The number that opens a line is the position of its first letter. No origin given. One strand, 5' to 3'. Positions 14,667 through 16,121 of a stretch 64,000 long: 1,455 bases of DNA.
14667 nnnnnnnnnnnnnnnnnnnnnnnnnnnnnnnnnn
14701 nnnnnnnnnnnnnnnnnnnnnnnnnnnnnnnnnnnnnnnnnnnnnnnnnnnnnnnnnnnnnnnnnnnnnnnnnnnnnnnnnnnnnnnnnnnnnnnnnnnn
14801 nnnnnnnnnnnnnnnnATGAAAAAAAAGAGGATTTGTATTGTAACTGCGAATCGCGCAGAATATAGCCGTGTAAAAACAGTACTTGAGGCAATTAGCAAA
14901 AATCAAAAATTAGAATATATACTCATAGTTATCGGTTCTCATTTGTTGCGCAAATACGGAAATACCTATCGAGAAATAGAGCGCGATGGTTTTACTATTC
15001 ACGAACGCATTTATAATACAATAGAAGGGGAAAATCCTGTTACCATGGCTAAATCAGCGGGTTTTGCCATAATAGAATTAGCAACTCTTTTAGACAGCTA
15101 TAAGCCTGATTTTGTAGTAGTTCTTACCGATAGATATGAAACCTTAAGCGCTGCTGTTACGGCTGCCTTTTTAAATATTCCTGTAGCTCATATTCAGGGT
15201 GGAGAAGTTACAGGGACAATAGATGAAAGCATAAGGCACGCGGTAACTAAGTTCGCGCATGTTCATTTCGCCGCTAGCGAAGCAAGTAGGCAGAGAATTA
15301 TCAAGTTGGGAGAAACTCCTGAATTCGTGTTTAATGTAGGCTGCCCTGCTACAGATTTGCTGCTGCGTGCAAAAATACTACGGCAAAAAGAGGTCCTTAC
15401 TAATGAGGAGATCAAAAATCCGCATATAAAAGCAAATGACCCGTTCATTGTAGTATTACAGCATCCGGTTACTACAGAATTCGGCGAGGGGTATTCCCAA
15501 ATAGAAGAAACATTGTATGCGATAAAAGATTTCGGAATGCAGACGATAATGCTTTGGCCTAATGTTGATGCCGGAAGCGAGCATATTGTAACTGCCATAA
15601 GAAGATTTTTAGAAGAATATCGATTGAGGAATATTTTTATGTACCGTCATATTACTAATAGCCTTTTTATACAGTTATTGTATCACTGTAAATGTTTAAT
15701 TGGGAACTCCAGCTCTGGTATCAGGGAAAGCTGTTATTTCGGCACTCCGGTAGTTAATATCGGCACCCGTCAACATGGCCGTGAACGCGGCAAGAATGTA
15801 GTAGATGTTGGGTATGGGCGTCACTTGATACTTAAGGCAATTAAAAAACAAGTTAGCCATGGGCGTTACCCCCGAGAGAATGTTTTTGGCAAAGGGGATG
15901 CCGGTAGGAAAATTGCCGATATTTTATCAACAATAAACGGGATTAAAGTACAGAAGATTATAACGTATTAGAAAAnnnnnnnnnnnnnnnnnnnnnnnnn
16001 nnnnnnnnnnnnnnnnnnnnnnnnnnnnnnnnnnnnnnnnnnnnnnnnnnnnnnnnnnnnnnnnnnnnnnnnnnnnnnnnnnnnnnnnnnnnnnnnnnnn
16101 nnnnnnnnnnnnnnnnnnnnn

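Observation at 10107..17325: Nonulosonic-acid module (NeuA/NeuB/NeuC-like) flanked by an AsnB-like amidotransferase, a Gfo/Idh/MocA oxidoreductase and a GT30 (Kdo-transferase-like) enzyme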

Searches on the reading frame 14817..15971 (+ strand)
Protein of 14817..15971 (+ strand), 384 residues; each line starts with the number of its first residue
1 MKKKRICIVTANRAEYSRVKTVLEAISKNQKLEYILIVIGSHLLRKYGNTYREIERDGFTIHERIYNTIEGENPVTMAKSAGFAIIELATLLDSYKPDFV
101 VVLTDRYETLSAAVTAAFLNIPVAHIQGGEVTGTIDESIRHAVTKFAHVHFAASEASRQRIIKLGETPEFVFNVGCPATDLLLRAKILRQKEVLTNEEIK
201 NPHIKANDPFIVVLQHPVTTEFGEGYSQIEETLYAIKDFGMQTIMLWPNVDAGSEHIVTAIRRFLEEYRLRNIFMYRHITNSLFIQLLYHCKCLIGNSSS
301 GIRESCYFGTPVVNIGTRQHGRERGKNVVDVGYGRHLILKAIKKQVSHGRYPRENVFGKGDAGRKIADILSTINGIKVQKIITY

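Call 3: search_protein_families(library=pfam, proteins=[window:14817-15971:+])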
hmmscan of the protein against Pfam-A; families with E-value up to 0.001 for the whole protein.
window:14817-15971:+ (384 aa): 1 family
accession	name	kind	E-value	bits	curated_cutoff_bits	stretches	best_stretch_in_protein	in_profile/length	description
PF02350.25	Epimerase_2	-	1.2e-75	255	30.6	1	25-370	2-346/347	UDP-N-acetylglucosamine 2-epimerase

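Call 5: search_protein_families(library=ncbifam, proteins=[window:14817-15971:+], max_evalue=0.00001)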
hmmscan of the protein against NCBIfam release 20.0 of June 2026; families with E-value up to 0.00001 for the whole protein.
window:14817-15971:+ (384 aa): 2 families
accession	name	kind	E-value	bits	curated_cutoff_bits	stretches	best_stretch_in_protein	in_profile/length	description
TIGR03568.1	NeuC_NnaA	equivalog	1.2e-123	412.6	235.9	1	4-370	1-365/365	UDP-N-acetylglucosamine 2-epimerase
TIGR00236.1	wecB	equivalog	3.5e-21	75.8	210.15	1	5-371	2-363/366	non-hydrolyzing UDP-N-acetylglucosamine 2-epimerase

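Call 23: search_solved_structures(query=window:14817-15971:+, max_evalue=1e-10)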
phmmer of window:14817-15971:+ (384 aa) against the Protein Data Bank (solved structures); distinct sequences matched with E-value up to 1e-10: 7.
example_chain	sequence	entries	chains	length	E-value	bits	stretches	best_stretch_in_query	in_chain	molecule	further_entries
4zht_A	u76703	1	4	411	1.1e-87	297.6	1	2-374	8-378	Bifunctional UDP-N-acetylglucosamine 2-epimerase/N-acetylmannosamine kinase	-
5xvs_A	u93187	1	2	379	1.1e-58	202.1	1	4-374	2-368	GDP/UDP-N,N'-diacetylbacillosamine 2-epimerase (Hydrolyzing)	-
5zlr_A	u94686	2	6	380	1.1e-58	202.1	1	4-374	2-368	GDP/UDP-N,N'-diacetylbacillosamine 2-epimerase (Hydrolyzing)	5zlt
4neq_A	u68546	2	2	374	4.4e-13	52.1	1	6-371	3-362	UDP-N-acetylglucosamine 2-epimerase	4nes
3dzc_A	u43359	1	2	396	1.4e-12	50.4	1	85-371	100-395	UDP-N-acetylglucosamine 2-epimerase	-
1f6d_A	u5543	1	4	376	1.9e-12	50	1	88-342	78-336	UDP-N-ACETYLGLUCOSAMINE 2-EPIMERASE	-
1vgv_A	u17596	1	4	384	1.9e-12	50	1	88-342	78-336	UDP-N-acetylglucosamine 2-epimerase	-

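Call 47: search_dna_similar(query=window:14817-15971:+, collection=plasmids, mode=protein, max_rows=25)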
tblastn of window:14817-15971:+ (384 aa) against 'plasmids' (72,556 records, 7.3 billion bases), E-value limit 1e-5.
Records with a match: 235; places in all: 313; records where one place covers at least 80% of the query: 160.
Best place of each record, by identity: <60% 235.
By first word of the organism name: Ralstonia 134; Sinorhizobium 16; Escherichia 13; Bacillus 6; Zymomonas 6; Enterobacter 5; Acinetobacter 4; Vibrio 3; Sphingobium 3; Paracoccus 3; and 33 more.
By predicted mobility (MOB-suite, as given by PLSDB): mobilizable 125; non-mobilizable 94; conjugative 16.
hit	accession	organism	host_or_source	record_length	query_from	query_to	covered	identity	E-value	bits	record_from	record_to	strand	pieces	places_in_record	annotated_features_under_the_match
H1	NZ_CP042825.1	Rhizobium sp. WL3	Wheat,phyllosphere swab,leaves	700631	1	384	100%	45.1%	5e-110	361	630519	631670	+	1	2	neuC: UDP-N-acetylglucosamine 2-epimerase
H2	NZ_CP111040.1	Haladaptatus caseinilyticus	cell culture,sediment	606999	1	384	100%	37.2%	9e-71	248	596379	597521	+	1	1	neuC: UDP-N-acetylglucosamine 2-epimerase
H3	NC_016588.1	Azospirillum lipoferum 4B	-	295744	4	373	96%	36.7%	2e-58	212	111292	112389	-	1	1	neuC: UDP-N-acetylglucosamine 2-epimerase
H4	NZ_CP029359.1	Azospirillum thermophilum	cell culture,hot spring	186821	4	371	96%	36.1%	4e-60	217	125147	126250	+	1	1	neuC: UDP-N-acetylglucosamine 2-epimerase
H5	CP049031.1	Rhodobacteraceae bacterium SC52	Apostichopus japonicus,pure ...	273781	4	366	95%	36.5%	8e-65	230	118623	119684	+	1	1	neuC: UDP-N-acetylglucosamine 2-epimerase (hydrolyzing)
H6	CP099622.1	Sphingomonadaceae bacterium OTU29THOMA1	Arabidopsis thaliana,pure culture,leaf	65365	4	371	96%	36.0%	1e-59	215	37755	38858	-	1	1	neuC: UDP-N-acetylglucosamine 2-epimerase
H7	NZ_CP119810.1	Halorussus caseinilyticus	cell culture,coastal saline-alkali land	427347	6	373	96%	35.7%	1e-67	239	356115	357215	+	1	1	neuC: UDP-N-acetylglucosamine 2-epimerase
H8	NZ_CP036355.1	Bacillus sp. SYJ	Pelodiscus sinensis,tissue sample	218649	4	380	98%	33.2%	9e-64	227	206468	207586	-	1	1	bpsF: UDP-N-acetylglucosamine 2-epimerase BpsF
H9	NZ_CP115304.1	Bacillus tropicus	Tryonyx sinensis (Chinese soft-shell ...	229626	4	380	98%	33.2%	9e-64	227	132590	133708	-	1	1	bpsF: UDP-N-acetylglucosamine 2-epimerase BpsF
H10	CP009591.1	Bacillus cereus G9241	Human clinical sample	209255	4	380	98%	33.2%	3e-63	226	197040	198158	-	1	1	neuC: UDP-N-acetyl-D-glucosamine 2-epimerase, UDP-hydrolysing | bpsF: UDP-N-acetylglucosamine 2-epimerase BpsF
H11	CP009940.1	Bacillus cereus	Homo sapiens,Human clinical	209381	4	380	98%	33.2%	3e-63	226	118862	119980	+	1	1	neuC: UDP-N-acetyl-D-glucosamine 2-epimerase, UDP-hydrolysing | bpsF: UDP-N-acetylglucosamine 2-epimerase BpsF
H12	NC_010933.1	Bacillus cereus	-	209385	4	380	98%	33.2%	3e-63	226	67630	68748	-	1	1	bpsF: UDP-N-acetylglucosamine 2-epimerase BpsF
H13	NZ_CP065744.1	Bacillus tropicus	-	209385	4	380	98%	33.2%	3e-63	226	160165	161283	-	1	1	bpsF: UDP-N-acetylglucosamine 2-epimerase BpsF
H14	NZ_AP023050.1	Alistipes indistinctus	Homo sapiens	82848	4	371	96%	33.9%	1e-60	218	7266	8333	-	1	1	neuC: UDP-N-acetylglucosamine 2-epimerase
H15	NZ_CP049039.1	Pseudohalocynthiibacter aestuariivivens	pure culutre,Seawater recirculating ...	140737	3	384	99%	31.6%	3e-53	197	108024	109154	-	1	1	neuC: UDP-N-acetylglucosamine 2-epimerase | acylneuraminate cytidylyltransferase family protein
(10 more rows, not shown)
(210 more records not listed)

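Call 49: get_annotated_region(hit=H1, flank=9000)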
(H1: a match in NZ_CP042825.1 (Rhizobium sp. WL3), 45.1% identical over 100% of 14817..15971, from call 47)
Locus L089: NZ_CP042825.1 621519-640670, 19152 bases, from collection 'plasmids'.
description: Rhizobium sp. WL3 plasmid unnamed2, complete sequence
organism: Rhizobium sp. WL3 (NCBI taxid 2603277)
taxonomy: Bacteria; Pseudomonadota; Alphaproteobacteria; Hyphomicrobiales; Rhizobiaceae; Rhizobium; Rhizobium sp. WL3
host: -; source: Wheat,phyllosphere swab,leaves; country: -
typing (MOB-suite, as given by PLSDB): non-mobilizable
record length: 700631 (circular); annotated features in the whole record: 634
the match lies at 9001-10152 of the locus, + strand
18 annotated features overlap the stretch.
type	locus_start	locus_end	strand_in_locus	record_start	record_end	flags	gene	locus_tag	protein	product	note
CDS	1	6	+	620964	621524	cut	-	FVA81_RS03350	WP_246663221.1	methyltransferase domain-containing protein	-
CDS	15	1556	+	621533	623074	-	-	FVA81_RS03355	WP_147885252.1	hypothetical protein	-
CDS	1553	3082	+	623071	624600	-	-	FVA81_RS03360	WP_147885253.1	hypothetical protein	-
CDS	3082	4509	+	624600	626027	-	-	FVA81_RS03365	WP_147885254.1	hypothetical protein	-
CDS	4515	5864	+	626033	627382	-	-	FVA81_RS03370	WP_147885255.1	hypothetical protein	-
CDS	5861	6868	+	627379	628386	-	-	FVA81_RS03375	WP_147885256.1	N-acetylneuraminate synthase family protein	GO:0016051 - carbohydrate biosynthetic process [Evidence IEA]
CDS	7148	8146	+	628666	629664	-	-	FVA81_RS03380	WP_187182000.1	KpsF/GutQ family sugar-phosphate isomerase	GO:0005975 - carbohydrate metabolic process [Evidence IEA]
CDS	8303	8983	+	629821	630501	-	-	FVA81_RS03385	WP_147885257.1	glycosyltransferase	-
CDS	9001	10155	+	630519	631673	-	neuC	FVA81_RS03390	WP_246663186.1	UDP-N-acetylglucosamine 2-epimerase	GO:0006047 - UDP-N-acetylglucosamine metabolic process [Evidence IEA]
CDS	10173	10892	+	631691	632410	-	-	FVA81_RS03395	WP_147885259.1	acylneuraminate cytidylyltransferase family protein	-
CDS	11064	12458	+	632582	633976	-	-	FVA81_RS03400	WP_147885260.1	hypothetical protein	-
CDS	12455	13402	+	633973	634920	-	-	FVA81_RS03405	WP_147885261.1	NAD-dependent epimerase/dehydratase family protein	-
CDS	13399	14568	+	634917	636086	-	-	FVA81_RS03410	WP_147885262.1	glycosyltransferase family 4 protein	-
CDS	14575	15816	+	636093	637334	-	-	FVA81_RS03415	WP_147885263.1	glycosyltransferase family 4 protein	-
CDS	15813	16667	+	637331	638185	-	-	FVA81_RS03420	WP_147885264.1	SDR family oxidoreductase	-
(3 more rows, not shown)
